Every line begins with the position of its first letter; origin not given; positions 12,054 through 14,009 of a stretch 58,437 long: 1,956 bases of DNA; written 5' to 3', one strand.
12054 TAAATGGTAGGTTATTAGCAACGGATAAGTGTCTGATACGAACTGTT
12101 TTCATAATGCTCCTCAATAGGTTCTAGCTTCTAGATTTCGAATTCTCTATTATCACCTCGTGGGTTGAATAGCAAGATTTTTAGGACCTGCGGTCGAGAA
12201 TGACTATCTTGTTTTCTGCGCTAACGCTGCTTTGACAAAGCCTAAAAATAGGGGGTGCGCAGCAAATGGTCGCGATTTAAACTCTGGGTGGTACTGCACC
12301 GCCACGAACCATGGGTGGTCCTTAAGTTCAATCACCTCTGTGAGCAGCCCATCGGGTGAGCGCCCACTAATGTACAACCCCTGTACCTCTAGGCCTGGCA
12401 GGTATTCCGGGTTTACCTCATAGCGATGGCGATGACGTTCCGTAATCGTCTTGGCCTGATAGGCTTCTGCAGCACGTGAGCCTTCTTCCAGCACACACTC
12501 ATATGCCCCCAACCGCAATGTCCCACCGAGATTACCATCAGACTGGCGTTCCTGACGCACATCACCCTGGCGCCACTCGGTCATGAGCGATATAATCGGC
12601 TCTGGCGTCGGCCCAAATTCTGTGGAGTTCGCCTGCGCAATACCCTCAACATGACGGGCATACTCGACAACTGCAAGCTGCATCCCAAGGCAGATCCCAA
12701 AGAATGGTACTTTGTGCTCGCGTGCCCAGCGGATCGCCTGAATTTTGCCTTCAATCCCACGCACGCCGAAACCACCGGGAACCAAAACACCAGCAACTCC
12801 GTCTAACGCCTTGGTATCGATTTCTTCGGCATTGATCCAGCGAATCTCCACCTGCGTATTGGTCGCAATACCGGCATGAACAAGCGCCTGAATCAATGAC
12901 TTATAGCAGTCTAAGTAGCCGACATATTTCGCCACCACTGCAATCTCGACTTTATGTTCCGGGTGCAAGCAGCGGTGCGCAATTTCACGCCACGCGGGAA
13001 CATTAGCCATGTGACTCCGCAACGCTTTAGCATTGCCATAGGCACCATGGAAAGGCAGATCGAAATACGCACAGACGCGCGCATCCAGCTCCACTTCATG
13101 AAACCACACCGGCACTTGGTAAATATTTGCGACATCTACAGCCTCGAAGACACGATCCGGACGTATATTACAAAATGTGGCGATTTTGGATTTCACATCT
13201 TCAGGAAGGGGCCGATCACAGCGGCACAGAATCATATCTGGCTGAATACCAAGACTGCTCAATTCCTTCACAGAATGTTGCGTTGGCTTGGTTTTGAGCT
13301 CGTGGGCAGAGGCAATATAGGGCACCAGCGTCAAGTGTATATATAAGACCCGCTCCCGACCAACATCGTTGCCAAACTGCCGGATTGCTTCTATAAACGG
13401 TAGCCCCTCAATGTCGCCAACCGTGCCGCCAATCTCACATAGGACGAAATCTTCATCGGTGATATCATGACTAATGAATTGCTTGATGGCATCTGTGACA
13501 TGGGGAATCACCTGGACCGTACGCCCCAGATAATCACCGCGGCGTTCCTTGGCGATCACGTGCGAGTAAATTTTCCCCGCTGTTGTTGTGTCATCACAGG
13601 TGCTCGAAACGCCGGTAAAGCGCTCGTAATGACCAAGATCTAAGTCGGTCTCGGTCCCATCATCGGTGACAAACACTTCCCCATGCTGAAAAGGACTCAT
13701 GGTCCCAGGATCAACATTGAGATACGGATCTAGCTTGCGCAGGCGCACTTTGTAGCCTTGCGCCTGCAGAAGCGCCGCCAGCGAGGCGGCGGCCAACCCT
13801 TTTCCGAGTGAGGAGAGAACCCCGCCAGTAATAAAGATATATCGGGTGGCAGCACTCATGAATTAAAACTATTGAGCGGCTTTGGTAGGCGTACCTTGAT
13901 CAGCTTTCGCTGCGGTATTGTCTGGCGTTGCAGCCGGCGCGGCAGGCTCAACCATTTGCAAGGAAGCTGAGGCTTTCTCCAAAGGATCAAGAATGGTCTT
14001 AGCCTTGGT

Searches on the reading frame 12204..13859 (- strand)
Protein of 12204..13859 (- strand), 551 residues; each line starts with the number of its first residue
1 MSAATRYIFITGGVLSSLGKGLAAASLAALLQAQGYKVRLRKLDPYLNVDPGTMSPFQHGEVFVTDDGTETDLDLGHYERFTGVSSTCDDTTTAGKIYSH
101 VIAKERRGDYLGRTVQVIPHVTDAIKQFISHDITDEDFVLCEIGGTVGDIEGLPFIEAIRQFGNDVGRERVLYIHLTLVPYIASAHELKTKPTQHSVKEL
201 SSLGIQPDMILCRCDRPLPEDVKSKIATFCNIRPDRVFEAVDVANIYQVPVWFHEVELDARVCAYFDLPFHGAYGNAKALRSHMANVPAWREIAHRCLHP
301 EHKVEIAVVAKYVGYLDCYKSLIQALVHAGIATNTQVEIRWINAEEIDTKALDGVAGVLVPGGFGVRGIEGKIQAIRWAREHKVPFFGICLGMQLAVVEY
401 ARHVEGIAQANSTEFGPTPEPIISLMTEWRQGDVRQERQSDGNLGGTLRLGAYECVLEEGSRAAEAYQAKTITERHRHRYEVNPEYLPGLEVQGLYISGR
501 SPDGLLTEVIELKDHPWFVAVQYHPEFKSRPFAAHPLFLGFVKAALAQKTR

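Call 71: search_protein_families(library=pfam, proteins=[window:12204-13859:-], max_evalue=0.00001)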
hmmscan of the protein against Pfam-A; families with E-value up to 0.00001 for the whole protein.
window:12204-13859:- (551 aa): 3 families
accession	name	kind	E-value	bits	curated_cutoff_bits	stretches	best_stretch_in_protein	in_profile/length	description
PF06418.20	CTP_synth_N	-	2e-120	401.5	26.1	1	6-267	1-264/265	CTP synthase N-terminus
PF00117.34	GATase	-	1.7e-42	145.7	22.8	1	316-543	3-189/190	Glutamine amidotransferase class-I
PF07722.19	Peptidase_C26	-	3.4e-08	34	20.5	1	374-526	96-219/219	Peptidase C26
